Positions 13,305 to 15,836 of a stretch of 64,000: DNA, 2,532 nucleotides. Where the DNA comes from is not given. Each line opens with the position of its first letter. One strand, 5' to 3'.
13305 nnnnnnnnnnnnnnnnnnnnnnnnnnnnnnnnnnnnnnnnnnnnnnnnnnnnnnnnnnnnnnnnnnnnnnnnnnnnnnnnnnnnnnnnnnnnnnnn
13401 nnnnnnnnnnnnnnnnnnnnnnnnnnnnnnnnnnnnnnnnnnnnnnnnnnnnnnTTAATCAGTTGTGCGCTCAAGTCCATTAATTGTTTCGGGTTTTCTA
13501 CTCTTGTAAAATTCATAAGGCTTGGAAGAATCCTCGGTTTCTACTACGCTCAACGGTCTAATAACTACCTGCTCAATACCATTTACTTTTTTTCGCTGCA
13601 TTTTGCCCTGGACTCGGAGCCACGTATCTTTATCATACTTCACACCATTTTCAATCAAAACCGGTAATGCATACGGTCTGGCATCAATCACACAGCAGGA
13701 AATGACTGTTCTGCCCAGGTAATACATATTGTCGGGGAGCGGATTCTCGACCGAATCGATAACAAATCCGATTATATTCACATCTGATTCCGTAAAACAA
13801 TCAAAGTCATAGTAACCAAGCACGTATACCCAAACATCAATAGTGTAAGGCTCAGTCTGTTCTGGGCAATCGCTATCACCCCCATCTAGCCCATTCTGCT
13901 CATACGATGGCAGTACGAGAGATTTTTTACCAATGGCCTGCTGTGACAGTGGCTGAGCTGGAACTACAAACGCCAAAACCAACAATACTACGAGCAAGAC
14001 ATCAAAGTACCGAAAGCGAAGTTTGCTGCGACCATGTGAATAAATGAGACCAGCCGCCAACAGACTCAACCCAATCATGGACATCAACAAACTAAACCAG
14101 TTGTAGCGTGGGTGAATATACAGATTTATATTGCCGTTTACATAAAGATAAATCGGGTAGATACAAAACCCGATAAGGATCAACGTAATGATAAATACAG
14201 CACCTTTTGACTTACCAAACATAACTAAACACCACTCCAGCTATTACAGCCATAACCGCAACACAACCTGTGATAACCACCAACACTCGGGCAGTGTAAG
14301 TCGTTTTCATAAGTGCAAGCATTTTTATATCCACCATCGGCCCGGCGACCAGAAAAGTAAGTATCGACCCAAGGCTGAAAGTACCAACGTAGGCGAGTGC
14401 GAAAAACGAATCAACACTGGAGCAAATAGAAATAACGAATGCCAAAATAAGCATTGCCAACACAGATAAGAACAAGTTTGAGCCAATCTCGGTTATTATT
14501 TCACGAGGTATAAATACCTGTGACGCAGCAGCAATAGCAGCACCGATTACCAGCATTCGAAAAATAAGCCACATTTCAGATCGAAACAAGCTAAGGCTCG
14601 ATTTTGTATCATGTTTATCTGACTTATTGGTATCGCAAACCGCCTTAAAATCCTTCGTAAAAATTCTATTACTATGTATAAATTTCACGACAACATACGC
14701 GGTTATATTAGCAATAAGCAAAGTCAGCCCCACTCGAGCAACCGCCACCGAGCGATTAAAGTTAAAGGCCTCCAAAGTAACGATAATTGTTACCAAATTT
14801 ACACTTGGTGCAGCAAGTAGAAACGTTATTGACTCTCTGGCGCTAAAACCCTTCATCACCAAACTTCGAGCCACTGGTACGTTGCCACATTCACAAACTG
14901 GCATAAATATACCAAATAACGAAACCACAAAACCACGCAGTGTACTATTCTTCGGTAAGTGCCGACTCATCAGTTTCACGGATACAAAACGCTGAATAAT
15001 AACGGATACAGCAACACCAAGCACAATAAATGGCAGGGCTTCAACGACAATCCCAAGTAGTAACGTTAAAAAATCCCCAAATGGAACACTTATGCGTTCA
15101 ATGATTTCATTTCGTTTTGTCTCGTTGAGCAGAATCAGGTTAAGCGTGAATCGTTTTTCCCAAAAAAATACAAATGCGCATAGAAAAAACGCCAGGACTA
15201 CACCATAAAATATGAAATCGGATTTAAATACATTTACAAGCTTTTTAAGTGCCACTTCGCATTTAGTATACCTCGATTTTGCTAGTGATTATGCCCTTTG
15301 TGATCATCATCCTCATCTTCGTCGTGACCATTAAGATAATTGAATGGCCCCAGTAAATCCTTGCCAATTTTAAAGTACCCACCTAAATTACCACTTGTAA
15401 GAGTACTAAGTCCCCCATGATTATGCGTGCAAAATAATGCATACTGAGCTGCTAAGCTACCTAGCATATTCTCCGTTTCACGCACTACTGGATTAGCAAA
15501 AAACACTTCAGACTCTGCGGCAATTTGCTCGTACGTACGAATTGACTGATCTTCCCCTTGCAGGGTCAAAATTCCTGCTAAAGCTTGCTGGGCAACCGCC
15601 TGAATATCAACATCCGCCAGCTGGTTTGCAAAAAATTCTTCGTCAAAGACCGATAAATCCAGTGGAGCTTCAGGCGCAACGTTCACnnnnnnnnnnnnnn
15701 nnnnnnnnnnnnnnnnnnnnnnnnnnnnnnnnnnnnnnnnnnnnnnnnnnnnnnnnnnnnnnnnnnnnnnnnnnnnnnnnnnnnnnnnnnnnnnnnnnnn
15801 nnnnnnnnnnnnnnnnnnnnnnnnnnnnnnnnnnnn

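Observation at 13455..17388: Fur-family regulator with a novel palindromic operator pair controlling three uncharacterised proteins and a two-component permease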

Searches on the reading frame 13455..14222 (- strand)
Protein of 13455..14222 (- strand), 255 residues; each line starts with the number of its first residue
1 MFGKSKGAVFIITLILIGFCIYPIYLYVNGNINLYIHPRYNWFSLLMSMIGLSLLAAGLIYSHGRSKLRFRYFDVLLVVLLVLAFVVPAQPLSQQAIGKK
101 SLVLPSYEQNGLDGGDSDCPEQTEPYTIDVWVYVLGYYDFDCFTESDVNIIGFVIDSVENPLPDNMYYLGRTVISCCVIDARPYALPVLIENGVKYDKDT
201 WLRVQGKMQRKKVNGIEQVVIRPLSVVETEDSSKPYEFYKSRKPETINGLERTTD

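Call 3: search_protein_families(library=pfam, proteins=[window:13455-14222:-], max_evalue=0.1)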
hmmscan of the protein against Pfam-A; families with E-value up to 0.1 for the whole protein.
window:13455-14222:- (255 aa): 2 families
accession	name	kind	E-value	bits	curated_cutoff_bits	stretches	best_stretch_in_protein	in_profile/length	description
PF21537.2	DUF1980_C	-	1.1e-13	51.5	25.9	1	139-239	41-138/141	DUF1980 C-terminal domain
PF09323.15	DUF1980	-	7.7e-08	33.2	25.9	1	13-100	3-107/110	DUF1980 N-terminal domain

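Call 4: search_protein_families(library=ncbifam, proteins=[window:13455-14222:-], max_evalue=0.1)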
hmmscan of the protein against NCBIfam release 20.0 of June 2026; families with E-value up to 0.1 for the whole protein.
window:13455-14222:- (255 aa): 2 families
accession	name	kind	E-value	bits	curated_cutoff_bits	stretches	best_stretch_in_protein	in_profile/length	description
TIGR03943.1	TIGR03943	equivalog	5.1e-33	114.3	88.8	1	29-236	2-221/221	TIGR03943 family putative permease subunit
TIGR04222.1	near_uncomplex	domain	0.082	12.5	43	0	50-88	117-153/229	TIGR04222 domain-containing membrane protein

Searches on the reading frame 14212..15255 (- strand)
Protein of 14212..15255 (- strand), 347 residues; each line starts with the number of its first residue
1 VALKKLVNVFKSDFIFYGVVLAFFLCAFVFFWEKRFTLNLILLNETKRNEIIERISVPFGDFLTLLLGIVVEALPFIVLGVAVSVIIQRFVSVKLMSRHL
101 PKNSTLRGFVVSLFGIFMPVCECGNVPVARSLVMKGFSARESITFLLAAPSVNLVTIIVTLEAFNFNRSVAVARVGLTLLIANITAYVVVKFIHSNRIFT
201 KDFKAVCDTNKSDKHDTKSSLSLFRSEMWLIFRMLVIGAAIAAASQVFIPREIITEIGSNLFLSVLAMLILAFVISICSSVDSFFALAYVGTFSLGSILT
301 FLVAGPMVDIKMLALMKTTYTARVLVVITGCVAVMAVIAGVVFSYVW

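Call 3: search_protein_families(library=pfam, proteins=[window:14212-15255:-], max_evalue=0.1)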
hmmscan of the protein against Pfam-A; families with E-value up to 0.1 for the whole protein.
window:14212-15255:- (347 aa): 1 family
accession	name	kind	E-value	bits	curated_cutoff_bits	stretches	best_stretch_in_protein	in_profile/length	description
PF03773.19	ArsP_1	-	7.3e-54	183.4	32.3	1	60-345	3-294/294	Predicted permease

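Call 4: search_protein_families(library=ncbifam, proteins=[window:14212-15255:-], max_evalue=0.1)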
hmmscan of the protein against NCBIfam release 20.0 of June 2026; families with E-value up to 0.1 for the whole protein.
window:14212-15255:- (347 aa): 2 families
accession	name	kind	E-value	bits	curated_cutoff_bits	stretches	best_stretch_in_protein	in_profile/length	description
NF033936.1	CuZnOut_SO0444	equivalog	1.7e-25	89.9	300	2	68-206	3-138/351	SO_0444 family Cu/Zn efflux transporter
NF040736.1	efflux_SaoE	equivalog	4.6e-12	45.9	325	2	74-214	181-313/352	efflux transporter SaoE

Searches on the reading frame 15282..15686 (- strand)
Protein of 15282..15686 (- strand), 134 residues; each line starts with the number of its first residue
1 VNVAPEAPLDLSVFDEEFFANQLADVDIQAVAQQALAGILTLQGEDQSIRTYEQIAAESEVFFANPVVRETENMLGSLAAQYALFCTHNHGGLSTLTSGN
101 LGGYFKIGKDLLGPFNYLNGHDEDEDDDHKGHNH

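Call 3: search_protein_families(library=pfam, proteins=[window:15282-15686:-], max_evalue=0.1)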
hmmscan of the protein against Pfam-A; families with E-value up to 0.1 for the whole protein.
window:15282-15686:- (134 aa): 0 families

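Call 4: search_protein_families(library=ncbifam, proteins=[window:15282-15686:-], max_evalue=0.1)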
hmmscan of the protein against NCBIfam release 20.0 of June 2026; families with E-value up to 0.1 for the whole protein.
window:15282-15686:- (134 aa): 0 families

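Call 48: find_homologous_proteins(query=A2)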
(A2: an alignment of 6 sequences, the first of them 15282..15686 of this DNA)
Query A2 (6 sequences) (134 aa, profile of the alignment): 34 proteins with E <= 0.001 among 5156 candidates.
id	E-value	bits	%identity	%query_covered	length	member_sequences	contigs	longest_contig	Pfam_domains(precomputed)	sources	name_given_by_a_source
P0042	1.1e-67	245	36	81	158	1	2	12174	-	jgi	jgi:hypothetical protein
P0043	8.0e-67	242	38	68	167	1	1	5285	-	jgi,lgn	jgi:hypothetical protein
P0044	1.6e-66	241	36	66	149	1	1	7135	-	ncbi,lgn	-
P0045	2.0e-66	241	37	98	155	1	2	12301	-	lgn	-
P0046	3.0e-65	237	41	98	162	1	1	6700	-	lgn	-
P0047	7.2e-65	236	34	98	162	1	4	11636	-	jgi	jgi:hypothetical protein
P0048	1.6e-62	228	36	93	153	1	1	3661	-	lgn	-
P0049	2.2e-62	228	37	98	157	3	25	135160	-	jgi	jgi:hypothetical protein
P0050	6.1e-61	223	35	81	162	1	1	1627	-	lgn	-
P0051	1.5e-60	222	31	97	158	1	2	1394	-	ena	-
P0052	1.6e-60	222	32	97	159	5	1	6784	-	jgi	jgi:hypothetical protein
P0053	6.8e-60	220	34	98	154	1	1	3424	-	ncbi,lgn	ncbi:MAG: hypothetical protein ACREGB_00290 [Candidatus Saccharimonadales bacterium]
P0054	1.1e-57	212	33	93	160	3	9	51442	-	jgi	jgi:hypothetical protein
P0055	1.8e-56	209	36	89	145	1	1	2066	-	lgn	-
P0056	5.0e-56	207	40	78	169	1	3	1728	-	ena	-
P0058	8.8e-55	203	38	69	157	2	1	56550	-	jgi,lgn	jgi:hypothetical protein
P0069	1.1e-46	177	34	63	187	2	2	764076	-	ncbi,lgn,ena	-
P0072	8.7e-42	161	34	96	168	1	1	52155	-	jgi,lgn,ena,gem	-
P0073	2.1e-41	159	32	63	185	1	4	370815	-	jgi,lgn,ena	jgi:hypothetical protein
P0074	8.8e-40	154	36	59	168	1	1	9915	-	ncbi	-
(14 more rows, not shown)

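Call 49: find_encoding_contigs(protein=P0049, flank=6000, max_places=2)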
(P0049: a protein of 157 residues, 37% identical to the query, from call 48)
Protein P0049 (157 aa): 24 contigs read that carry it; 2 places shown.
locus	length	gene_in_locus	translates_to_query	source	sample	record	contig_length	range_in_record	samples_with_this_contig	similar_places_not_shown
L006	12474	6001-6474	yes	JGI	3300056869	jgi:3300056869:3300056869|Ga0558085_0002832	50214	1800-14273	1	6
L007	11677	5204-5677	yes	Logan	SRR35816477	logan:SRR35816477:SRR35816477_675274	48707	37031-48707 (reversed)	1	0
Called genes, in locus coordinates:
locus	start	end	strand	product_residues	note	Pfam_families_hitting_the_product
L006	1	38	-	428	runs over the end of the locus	PF00239:Resolvase, PF07508:Recombinase, PF13408:Zn_ribbon_recom (weak)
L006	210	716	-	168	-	-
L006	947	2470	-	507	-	-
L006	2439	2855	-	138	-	-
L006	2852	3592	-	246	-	PF01555:N6_N4_Mtase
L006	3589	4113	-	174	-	PF01555:N6_N4_Mtase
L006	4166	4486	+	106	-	PF01878:EVE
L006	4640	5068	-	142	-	PF01475:FUR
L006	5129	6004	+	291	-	-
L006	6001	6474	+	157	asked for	-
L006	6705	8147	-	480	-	-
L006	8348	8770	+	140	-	-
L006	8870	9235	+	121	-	PF08818:DUF1801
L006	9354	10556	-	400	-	-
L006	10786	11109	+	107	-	-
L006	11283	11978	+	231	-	PF13489:Methyltransf_23, PF13847:Methyltransf_31, PF08241:Methyltransf_11, PF08242:Methyltransf_12, PF13649:Methyltransf_25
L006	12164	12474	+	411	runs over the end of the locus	PF21959:DUF6923, PF17803:Cadherin_4, PF17892:Cadherin_5, PF17963:Big_9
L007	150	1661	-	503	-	-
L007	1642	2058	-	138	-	-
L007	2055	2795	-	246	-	PF01555:N6_N4_Mtase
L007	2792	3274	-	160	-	PF01555:N6_N4_Mtase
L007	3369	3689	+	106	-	PF01878:EVE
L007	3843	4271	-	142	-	PF01475:FUR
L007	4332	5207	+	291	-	-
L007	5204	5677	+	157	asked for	-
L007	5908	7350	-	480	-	PF25852:DUF6242_C (faint), PF15899:BNR_6 (faint), PF15902:Sortilin-Vps10 (faint), PF17963:Big_9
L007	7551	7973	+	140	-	-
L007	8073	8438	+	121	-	PF08818:DUF1801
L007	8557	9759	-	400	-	-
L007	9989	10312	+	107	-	-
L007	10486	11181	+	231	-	PF13489:Methyltransf_23, PF13847:Methyltransf_31, PF08241:Methyltransf_11, PF08242:Methyltransf_12, PF13649:Methyltransf_25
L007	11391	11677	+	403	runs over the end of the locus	PF21959:DUF6923, PF17803:Cadherin_4, PF17892:Cadherin_5, PF17963:Big_9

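Call 50: find_encoding_contigs(protein=P0069, flank=6000, max_places=2)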
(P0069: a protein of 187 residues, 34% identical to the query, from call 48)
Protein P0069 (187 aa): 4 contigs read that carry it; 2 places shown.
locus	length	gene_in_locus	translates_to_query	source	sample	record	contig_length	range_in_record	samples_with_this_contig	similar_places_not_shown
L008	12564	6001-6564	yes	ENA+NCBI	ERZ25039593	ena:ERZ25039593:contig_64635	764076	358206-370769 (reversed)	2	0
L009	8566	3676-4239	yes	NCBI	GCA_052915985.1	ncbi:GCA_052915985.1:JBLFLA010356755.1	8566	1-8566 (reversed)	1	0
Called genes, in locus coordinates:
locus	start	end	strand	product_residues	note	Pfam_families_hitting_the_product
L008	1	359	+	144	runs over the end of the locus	PF01196:Ribosomal_L17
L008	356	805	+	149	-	PF00572:Ribosomal_L13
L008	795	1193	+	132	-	PF00380:Ribosomal_S9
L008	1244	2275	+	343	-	PF00579:tRNA-synt_1b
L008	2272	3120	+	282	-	PF01479:S4, PF00849:PseudoU_synth_2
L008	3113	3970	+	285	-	PF13177:DNA_pol3_delta2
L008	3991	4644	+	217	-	PF25063:ARM_TT21_C (faint), PF13428:TPR_14 (faint), PF00515:TPR_1 (weak), PF12895:ANAPC3 (weak), PF13424:TPR_12 (weak), PF00515:TPR_1 (weak), PF07719:TPR_2 (weak), PF13181:TPR_8 (weak), +9 more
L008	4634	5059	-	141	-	PF01475:FUR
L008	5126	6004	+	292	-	-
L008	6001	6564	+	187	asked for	-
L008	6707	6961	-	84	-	-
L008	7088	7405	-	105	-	PF03819:MazG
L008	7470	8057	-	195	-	PF03729:DUF308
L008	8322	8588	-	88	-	-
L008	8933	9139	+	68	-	PF00471:Ribosomal_L33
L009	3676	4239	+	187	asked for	-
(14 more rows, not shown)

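Call 51: find_encoding_contigs(protein=P0073, flank=6000, max_places=2)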
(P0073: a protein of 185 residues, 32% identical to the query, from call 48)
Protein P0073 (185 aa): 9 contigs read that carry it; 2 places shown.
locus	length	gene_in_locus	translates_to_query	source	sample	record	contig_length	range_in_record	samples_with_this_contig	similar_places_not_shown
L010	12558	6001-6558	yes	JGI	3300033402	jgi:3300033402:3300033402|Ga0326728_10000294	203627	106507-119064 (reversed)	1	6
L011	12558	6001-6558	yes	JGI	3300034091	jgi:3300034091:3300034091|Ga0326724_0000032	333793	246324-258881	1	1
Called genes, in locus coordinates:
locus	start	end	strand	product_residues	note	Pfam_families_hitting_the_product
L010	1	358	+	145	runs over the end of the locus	PF01196:Ribosomal_L17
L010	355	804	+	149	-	PF00572:Ribosomal_L13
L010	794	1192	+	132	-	PF00380:Ribosomal_S9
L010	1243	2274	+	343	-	PF00579:tRNA-synt_1b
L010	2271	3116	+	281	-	PF01479:S4, PF00849:PseudoU_synth_2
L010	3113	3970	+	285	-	PF13177:DNA_pol3_delta2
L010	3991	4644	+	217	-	PF25063:ARM_TT21_C (faint), PF13428:TPR_14 (faint), PF00515:TPR_1 (weak), PF12895:ANAPC3 (weak), PF13424:TPR_12 (weak), PF00515:TPR_1 (weak), PF07719:TPR_2 (weak), PF13181:TPR_8 (weak), +9 more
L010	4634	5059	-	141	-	PF01475:FUR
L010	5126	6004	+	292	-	-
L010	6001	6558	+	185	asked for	-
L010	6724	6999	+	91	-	-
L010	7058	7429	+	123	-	PF13650:Asp_protease_2, PF13975:gag-asp_proteas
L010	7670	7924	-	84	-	-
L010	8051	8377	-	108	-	PF03819:MazG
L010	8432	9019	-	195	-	PF03729:DUF308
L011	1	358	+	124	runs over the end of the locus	PF01196:Ribosomal_L17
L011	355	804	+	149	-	PF00572:Ribosomal_L13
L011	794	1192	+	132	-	PF00380:Ribosomal_S9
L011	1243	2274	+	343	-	PF00579:tRNA-synt_1b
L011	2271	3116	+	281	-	PF01479:S4, PF00849:PseudoU_synth_2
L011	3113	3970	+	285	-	PF13177:DNA_pol3_delta2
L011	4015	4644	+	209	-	PF25063:ARM_TT21_C (faint), PF13428:TPR_14 (faint), PF00515:TPR_1 (weak), PF12895:ANAPC3 (weak), PF00515:TPR_1 (weak), PF07719:TPR_2 (weak), PF13181:TPR_8 (weak), PF13424:TPR_12 (weak), +9 more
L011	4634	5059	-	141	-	PF01475:FUR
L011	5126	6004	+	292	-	-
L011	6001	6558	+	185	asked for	-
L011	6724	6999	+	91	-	-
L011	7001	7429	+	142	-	PF13650:Asp_protease_2, PF13975:gag-asp_proteas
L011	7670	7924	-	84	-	-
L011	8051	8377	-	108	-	PF03819:MazG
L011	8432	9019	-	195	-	PF03729:DUF308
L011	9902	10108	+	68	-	PF00471:Ribosomal_L33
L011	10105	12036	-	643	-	PF00723:Glyco_hydro_15, PF22422:MGH1-like_GH (faint)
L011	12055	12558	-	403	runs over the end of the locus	PF03065:Glyco_hydro_57, PF01522:Polysacc_deac_1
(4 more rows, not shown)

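Call 60: predict_structure(alignment_id=A5)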
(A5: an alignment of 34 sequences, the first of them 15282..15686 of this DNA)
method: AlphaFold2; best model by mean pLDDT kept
length: 134 residues; sequences in the alignment: 34
mean_pLDDT: 79.5   pTM: 0.64
mean pLDDT of the five models: 79.5, 73.3, 69.9, 69.8, 68.9
residues with pLDDT >= 90: 60; 70-90: 31; 50-70: 31; < 50: 12
segments of 3 or more residues with pLDDT < 50: 1-3, 121-124, 132-134
pLDDT, mean of each block of 10 residues (from residue 1): 57 68 72 92 85 95 92 91 91 91 95 66 50 48
secondary structure, 60 per line:
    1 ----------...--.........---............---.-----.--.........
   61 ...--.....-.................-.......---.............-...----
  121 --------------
elements in order: H16-24 H28-39 H52-63 H66-70 H72-88 H90-96 H100-112

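Call 64: search_solved_structures(query=A5, max_evalue=10)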
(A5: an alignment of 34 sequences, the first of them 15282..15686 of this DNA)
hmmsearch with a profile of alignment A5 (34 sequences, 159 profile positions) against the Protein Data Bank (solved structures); distinct sequences matched with E-value up to 10: 3.
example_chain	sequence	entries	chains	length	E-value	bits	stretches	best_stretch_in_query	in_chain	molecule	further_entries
2k49_A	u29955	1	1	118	0.11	15.7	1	64-128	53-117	UPF0339 protein SO_3888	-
8puw_A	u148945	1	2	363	0.11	15.7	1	78-155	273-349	Las1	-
6of2_A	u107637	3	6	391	0.12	15.5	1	78-155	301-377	Ribonuclease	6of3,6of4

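Call 67: find_encoding_contigs(protein=P0072, flank=5000, max_places=1)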
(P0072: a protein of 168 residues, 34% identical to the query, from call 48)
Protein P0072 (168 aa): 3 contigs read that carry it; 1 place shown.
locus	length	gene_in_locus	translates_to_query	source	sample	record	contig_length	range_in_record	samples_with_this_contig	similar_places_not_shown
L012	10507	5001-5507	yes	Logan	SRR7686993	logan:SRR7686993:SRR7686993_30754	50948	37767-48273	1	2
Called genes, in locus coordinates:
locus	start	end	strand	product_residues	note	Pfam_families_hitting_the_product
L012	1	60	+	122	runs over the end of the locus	PF04138:GtrA_DPMS_TM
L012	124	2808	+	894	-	PF02585:PIG-L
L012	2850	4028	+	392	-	PF07907:YibE_F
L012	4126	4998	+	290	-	-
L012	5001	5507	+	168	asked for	-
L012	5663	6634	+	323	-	PF01040:UbiA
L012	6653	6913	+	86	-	-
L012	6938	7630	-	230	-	PF03626:COX4_pro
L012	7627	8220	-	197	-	PF00510:COX3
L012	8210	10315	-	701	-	PF00115:COX1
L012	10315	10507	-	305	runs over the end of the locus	PF00116:COX2 (weak), PF06481:COX_ARM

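Call 68: find_encoding_contigs(protein=P0058, flank=5000, max_places=1)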
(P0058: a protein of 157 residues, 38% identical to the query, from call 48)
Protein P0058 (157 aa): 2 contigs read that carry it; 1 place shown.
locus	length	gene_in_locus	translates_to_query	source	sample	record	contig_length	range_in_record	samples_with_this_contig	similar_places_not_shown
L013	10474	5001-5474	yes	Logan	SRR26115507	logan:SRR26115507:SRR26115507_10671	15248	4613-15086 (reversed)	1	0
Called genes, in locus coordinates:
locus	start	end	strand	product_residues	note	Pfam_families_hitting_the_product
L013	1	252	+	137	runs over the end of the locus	?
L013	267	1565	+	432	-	PF03990:DUF348 (weak), PF07501:G5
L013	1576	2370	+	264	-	PF00398:RrnaAD, PF01135:PCMT (weak)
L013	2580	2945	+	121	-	PF01047:MarR, PF12802:MarR_2, PF13412:HTH_24 (weak), PF13601:HTH_34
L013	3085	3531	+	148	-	-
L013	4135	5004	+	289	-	-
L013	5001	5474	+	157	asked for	-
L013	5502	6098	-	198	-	-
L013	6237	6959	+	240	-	PF00226:DnaJ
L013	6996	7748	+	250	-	PF13489:Methyltransf_23, PF13847:Methyltransf_31 (weak), PF08241:Methyltransf_11 (weak), PF08242:Methyltransf_12 (weak), PF13649:Methyltransf_25 (weak)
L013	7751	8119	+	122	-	PF01925:TauE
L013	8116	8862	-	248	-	-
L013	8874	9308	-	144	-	-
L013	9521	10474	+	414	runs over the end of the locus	PF00270:DEAD, PF04851:ResIII, PF13604:AAA_30 (weak), PF00271:Helicase_C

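Call 69: find_encoding_contigs(protein=P0074, flank=5000, max_places=1)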
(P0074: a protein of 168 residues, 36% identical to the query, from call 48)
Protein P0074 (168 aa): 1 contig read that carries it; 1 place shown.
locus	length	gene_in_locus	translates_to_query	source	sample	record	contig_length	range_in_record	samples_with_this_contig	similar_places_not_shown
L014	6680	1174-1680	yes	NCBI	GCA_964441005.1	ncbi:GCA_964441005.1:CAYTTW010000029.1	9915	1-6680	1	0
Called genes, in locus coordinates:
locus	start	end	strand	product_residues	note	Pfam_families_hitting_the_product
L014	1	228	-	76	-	?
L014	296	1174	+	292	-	-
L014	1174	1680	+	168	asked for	-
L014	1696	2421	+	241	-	PF02535:Zip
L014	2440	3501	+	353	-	PF02646:RmuC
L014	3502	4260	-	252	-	-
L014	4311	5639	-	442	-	PF22422:MGH1-like_GH, PF01204:Trehalase, PF03200:Glyco_hydro_63 (weak)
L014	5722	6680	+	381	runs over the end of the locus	PF01979:Amidohydro_1 (faint), PF12890:DHOase (weak)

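Call 74: search_protein_families(library=pfam, proteins=[window:15282-15686:-], max_evalue=10)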
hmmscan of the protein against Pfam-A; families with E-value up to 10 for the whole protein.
window:15282-15686:- (134 aa): 0 families

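Call 79: search_protein_families(library=padloc, proteins=[window:15282-15686:-], max_evalue=1)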
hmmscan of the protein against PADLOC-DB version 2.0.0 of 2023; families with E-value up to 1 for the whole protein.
window:15282-15686:- (134 aa): 0 families

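Call 80: search_protein_families(library=phrogs, proteins=[window:15282-15686:-], max_evalue=1)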
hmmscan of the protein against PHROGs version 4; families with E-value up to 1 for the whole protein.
window:15282-15686:- (134 aa): 1 family
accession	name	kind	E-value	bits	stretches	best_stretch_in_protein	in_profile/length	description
phrog_13072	-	unknown function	0.3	12.1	1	28-44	31-47/48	-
